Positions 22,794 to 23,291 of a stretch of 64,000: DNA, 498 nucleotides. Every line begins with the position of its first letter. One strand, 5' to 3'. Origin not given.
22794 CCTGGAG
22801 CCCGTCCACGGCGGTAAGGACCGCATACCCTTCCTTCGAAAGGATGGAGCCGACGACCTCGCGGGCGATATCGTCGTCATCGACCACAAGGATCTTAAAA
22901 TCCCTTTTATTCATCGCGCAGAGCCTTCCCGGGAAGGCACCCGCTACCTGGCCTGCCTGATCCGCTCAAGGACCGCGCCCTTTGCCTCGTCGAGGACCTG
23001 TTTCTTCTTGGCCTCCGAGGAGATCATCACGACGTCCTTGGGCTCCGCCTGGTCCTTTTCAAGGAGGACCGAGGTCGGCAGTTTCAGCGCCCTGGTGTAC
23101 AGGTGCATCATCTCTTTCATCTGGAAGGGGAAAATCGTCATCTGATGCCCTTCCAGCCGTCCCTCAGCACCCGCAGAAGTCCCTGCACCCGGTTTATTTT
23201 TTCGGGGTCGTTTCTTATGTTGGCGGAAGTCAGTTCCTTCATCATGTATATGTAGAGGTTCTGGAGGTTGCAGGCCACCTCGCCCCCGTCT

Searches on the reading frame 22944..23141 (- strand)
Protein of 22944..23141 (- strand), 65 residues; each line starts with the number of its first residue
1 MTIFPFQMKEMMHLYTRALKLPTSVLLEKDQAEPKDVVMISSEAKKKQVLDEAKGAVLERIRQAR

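Call 3: search_protein_families(library=pfam, proteins=[window:22944-23141:-], max_evalue=0.01)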
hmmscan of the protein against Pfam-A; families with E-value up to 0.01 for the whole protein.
window:22944-23141:- (65 aa): 0 families

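Call 4: search_protein_families(library=ncbifam, proteins=[window:22944-23141:-], max_evalue=0.01)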
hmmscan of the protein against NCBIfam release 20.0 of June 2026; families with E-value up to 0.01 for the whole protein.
window:22944-23141:- (65 aa): 1 family
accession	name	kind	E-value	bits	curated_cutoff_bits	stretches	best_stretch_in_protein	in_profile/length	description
NF041863.1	DVU0524_fam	subfamily_domain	0.00013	22.2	40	1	2-51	1-53/64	DVU0524 family FlgM-associated protein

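Call 68: search_protein_families(library=pfam, proteins=[window:22947-23141:-], max_evalue=10)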
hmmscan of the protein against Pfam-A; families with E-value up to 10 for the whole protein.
seq(65 aa): 1 family
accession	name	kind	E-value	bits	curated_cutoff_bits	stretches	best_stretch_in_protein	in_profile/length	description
PF11834.13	KHA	-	0.11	13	29.6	1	5-41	24-60/67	KHA, dimerisation domain of potassium ion channel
